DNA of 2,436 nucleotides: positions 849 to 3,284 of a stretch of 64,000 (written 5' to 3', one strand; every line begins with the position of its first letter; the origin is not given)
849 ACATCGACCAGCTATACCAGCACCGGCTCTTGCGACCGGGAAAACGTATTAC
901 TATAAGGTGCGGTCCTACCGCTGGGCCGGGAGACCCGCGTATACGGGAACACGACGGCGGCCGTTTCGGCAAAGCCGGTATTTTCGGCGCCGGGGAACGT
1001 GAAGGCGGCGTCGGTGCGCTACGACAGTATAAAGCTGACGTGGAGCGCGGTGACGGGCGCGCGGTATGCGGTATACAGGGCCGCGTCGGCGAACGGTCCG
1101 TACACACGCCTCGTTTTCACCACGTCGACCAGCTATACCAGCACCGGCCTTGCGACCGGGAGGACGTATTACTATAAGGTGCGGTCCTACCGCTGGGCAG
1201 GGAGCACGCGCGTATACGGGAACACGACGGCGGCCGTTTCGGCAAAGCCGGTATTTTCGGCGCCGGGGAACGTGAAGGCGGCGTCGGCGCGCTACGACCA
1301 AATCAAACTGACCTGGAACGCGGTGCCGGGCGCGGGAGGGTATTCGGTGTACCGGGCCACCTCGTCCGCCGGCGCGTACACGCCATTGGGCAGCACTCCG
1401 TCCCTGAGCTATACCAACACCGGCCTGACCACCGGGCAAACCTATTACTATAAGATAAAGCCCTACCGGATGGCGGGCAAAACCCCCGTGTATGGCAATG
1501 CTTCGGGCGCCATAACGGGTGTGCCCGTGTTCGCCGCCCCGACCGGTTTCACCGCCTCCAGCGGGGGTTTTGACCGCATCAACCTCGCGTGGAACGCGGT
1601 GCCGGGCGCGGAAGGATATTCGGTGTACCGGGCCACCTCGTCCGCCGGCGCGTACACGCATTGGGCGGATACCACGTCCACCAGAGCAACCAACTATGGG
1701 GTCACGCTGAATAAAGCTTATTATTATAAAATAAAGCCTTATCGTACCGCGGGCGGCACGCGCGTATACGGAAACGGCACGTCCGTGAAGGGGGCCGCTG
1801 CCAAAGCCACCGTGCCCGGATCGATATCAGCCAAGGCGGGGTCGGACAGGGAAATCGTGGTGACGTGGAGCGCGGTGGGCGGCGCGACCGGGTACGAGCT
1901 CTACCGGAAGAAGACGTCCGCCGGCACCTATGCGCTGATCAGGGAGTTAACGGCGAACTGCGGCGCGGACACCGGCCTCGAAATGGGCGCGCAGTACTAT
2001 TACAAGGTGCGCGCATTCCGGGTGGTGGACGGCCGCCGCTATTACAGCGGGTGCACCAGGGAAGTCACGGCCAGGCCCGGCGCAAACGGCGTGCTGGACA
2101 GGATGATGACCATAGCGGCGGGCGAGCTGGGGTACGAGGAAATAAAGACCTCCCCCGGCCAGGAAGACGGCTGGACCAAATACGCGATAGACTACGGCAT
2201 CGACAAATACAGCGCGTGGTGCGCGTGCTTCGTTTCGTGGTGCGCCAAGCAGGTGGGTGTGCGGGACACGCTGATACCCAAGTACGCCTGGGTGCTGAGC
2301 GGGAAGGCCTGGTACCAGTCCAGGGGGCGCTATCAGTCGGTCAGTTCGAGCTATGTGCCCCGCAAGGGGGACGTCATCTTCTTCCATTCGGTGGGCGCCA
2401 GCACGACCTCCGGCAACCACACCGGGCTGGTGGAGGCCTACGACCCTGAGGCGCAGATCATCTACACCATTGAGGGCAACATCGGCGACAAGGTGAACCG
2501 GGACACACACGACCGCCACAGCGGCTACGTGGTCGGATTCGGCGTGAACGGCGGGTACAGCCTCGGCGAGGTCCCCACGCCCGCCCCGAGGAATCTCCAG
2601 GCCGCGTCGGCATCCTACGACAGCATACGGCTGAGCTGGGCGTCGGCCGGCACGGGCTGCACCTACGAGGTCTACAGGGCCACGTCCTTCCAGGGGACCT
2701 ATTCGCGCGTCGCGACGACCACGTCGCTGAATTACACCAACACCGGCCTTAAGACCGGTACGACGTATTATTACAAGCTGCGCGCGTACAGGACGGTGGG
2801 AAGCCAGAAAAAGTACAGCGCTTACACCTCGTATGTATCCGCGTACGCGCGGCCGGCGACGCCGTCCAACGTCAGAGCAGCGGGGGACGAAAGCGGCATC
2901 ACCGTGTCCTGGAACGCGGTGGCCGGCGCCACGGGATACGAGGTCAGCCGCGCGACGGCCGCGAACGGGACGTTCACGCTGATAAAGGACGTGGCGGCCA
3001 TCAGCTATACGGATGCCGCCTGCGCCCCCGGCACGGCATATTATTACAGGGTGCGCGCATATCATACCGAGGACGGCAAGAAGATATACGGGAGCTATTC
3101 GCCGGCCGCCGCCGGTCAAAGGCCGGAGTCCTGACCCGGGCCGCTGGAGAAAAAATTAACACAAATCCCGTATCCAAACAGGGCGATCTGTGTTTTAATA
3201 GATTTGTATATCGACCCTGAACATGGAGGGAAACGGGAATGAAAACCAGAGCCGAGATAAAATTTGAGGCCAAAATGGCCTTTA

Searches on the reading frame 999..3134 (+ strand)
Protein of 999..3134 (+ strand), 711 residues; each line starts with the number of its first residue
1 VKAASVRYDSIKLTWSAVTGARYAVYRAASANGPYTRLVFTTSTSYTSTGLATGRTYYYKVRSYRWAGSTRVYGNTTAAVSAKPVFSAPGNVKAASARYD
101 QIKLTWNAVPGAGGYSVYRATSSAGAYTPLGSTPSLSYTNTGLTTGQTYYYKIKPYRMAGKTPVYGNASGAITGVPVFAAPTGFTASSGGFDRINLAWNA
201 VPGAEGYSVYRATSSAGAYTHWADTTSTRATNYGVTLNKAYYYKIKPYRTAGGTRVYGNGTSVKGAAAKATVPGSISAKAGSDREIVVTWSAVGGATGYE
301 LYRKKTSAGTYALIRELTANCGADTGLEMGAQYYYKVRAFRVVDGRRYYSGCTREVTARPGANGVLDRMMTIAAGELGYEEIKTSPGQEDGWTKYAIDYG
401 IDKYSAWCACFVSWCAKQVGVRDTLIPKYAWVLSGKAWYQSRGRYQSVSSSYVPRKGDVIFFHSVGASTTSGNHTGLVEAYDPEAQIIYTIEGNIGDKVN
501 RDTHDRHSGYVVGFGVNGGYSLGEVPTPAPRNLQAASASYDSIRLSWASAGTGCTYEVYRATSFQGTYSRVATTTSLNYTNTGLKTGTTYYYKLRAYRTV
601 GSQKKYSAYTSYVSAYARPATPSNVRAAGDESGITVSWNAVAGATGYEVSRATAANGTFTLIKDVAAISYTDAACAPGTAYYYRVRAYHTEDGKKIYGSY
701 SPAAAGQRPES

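Call 18: search_protein_families(library=pfam, proteins=[window:999-3134:+])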
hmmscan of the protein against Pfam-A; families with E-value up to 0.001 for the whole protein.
window:999-3134:+ (711 aa): 6 families
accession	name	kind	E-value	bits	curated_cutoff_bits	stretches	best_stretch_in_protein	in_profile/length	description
PF00041.27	fn3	-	7.1e-26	90.7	25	1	529-609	2-80/84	Fibronectin type III domain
PF21910.2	GH85_C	-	1.8e-13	51.1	27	0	278-306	11-39/95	GH85 endohexosaminidases, C-terminal domain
PF05257.22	CHAP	-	1e-10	42.4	26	1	405-494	6-81/81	CHAP domain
PF25814.1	fn3_SORL1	-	2.4e-08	34.3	27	0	528-595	3-70/90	SORL1-like, fn3 domain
PF16383.10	DUF4992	-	2e-07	31.3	29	0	624-656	56-88/183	Domain of unknown function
PF16655.11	PhoD_N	-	8.8e-07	29.8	30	0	26-69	41-81/90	PhoD-like phosphatase, N-terminal domain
